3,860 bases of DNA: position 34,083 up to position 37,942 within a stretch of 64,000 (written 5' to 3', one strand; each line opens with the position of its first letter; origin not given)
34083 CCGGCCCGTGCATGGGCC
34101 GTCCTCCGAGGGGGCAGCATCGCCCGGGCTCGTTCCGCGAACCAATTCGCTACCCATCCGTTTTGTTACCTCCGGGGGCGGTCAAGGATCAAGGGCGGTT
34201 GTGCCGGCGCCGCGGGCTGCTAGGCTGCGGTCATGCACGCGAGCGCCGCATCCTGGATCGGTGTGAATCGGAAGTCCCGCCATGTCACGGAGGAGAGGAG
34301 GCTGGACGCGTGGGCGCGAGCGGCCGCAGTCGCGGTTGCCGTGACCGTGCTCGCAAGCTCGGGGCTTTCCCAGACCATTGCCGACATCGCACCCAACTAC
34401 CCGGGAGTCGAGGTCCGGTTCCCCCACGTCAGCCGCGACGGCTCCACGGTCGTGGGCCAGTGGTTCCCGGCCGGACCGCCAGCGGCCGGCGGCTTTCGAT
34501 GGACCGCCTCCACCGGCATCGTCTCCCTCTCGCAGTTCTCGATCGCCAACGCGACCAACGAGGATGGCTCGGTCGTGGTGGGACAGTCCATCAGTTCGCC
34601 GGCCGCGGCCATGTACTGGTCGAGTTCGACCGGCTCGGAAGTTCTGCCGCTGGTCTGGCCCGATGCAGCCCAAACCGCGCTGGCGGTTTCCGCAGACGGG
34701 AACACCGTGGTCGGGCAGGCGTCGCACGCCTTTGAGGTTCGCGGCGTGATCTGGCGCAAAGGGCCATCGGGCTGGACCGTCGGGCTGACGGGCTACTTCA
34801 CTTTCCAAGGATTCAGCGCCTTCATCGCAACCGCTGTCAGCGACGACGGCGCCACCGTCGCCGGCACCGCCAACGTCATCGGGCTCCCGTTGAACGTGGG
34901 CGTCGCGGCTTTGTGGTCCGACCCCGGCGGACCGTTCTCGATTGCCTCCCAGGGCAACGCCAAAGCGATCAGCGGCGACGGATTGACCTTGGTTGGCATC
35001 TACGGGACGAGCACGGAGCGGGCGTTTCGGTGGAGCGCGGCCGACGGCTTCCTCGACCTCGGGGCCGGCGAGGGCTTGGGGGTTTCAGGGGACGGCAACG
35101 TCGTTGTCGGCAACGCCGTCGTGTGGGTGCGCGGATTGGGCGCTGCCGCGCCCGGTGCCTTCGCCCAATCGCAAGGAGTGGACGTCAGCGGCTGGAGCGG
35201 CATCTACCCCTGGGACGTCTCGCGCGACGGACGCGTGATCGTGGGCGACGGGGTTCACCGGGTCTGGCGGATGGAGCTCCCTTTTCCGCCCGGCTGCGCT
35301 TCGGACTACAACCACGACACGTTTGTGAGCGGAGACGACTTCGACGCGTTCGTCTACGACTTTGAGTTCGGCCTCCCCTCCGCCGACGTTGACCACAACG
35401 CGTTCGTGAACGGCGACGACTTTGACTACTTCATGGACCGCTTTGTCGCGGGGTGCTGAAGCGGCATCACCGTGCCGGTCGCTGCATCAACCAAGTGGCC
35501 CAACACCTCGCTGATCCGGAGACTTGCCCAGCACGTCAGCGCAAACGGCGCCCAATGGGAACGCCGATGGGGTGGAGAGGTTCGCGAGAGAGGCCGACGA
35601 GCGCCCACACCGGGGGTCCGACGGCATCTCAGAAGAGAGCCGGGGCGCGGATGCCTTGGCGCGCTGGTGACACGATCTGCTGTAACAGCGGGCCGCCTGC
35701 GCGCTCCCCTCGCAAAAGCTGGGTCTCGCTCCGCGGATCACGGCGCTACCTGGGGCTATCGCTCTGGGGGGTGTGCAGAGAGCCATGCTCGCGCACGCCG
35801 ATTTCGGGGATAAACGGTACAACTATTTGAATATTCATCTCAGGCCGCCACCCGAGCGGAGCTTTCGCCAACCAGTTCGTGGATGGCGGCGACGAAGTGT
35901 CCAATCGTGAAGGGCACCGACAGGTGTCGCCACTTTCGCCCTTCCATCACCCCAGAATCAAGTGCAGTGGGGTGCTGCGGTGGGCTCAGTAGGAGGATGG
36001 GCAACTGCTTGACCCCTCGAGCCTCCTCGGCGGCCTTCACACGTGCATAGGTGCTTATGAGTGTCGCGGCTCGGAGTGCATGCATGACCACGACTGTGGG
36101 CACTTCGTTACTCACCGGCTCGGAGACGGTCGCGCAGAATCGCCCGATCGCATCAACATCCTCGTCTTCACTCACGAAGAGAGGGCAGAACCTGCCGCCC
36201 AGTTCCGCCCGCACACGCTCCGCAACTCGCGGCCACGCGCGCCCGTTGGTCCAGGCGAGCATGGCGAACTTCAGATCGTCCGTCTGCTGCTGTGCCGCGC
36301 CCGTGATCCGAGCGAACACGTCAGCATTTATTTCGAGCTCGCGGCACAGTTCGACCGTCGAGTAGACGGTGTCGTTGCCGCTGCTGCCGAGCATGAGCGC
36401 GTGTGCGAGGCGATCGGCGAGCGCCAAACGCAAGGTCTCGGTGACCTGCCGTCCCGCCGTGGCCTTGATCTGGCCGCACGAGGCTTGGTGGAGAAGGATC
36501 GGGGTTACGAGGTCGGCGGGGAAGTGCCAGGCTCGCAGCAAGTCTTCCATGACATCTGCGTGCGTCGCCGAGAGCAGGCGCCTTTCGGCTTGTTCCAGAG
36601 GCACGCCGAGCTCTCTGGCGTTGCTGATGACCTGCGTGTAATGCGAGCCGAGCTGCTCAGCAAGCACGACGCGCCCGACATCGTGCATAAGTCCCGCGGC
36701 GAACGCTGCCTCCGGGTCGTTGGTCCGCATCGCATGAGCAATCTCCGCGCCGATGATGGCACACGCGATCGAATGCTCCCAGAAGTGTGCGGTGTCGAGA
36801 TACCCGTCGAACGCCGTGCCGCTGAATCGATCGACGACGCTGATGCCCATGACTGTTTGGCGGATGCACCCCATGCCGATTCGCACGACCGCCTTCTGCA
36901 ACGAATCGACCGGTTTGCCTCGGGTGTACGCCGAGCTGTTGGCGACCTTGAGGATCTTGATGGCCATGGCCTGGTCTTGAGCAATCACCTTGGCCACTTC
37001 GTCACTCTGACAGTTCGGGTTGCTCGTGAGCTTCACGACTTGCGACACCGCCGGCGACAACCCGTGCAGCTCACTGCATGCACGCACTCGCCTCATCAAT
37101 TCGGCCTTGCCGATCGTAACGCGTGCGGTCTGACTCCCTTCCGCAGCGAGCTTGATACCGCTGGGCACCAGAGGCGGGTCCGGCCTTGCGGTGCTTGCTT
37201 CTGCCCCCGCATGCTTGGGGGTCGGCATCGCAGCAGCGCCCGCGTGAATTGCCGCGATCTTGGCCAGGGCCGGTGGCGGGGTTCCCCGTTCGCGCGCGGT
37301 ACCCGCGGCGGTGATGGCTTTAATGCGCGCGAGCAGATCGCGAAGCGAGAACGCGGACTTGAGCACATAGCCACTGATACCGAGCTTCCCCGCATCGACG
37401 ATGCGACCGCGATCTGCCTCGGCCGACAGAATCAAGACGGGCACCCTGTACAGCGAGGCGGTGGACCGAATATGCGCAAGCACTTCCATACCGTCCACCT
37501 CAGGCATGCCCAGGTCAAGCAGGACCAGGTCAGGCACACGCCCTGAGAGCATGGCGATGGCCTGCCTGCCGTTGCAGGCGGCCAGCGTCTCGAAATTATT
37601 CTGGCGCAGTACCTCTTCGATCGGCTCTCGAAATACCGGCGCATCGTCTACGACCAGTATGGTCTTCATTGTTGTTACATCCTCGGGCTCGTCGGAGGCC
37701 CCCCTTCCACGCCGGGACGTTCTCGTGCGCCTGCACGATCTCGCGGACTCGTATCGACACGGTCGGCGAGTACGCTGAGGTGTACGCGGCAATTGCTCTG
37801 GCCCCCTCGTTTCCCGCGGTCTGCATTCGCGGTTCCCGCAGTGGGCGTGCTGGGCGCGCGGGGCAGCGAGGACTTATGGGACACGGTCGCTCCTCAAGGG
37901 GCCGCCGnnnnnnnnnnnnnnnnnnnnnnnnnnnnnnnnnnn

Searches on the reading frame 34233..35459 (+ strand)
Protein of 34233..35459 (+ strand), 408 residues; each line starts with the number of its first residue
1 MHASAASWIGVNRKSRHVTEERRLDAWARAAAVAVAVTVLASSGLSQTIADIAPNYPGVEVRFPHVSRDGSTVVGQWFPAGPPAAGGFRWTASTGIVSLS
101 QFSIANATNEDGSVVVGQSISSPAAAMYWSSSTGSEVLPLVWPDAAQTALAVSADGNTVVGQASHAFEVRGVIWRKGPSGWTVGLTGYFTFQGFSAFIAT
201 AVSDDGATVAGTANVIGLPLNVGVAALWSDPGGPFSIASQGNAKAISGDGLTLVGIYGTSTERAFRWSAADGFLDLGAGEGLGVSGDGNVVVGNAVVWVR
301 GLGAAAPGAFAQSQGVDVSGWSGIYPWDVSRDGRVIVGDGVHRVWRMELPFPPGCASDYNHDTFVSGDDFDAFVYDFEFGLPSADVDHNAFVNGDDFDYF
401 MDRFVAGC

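Call 10: search_protein_families(library=pfam, proteins=[window:34233-35459:+], max_evalue=0.01)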
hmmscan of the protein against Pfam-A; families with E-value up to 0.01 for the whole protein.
window:34233-35459:+ (408 aa): 0 families

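Call 30: search_protein_families(library=pfam, proteins=[window:34233-35459:+], max_evalue=5)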
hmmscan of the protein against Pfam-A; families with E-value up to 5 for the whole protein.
window:34233-35459:+ (408 aa): 0 families
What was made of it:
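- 34233..35459 (+): 408-aa putative surface protein with a GC-type dockerin C-terminus, divergent from the recombinase. No Pfam hit (calls 10, 30).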

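Call 54: search_protein_families(library=phrogs, proteins=[window:34233-35459:+], max_evalue=0.01)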
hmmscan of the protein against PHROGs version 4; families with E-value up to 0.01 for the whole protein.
window:34233-35459:+ (408 aa): 0 families

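Call 66: search_protein_families(library=ncbifam, proteins=[window:34233-35459:+], max_evalue=0.001)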
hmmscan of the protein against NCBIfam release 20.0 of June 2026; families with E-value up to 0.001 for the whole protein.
window:34233-35459:+ (408 aa): 1 family
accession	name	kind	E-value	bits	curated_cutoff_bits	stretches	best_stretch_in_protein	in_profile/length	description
NF041540.1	dockerin_GC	domain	5.4e-06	26.7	29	1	355-408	1-67/67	GC-type dockerin domain-anchored protein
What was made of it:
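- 34233..35459 (+): NF041540, 26.7 bits against a cut-off of 29 (call 66).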

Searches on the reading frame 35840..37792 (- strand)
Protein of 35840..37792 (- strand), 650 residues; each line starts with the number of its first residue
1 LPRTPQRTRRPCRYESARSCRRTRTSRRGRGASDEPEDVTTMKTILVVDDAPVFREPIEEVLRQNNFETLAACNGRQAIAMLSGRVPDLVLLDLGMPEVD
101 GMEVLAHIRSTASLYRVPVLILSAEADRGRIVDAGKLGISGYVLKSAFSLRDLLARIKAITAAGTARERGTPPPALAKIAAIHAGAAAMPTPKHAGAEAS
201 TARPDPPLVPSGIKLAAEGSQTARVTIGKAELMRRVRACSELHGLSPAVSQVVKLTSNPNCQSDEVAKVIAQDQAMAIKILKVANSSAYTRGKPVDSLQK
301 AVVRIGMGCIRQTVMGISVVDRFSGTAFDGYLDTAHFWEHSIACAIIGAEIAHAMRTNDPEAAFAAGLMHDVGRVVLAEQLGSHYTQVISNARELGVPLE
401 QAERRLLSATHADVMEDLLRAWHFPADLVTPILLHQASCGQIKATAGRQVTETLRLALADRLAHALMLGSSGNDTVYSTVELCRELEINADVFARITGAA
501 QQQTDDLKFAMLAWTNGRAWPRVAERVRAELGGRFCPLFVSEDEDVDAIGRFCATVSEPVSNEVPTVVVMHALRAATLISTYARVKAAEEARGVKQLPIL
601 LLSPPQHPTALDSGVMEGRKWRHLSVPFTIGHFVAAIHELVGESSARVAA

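Call 10: search_protein_families(library=pfam, proteins=[window:35840-37792:-], max_evalue=0.01)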
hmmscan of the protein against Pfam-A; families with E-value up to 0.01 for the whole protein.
window:35840-37792:- (650 aa): 3 families
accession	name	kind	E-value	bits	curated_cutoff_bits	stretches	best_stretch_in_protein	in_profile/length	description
PF08668.18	HDOD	-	5e-53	180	22.9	1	246-437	5-195/196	HDOD domain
PF00072.30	Response_reg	-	1.6e-23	83.4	30.2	1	45-157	1-110/111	Response regulator receiver domain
PF01966.28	HD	-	2.2e-06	28.3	22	1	338-462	2-113/116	HD domain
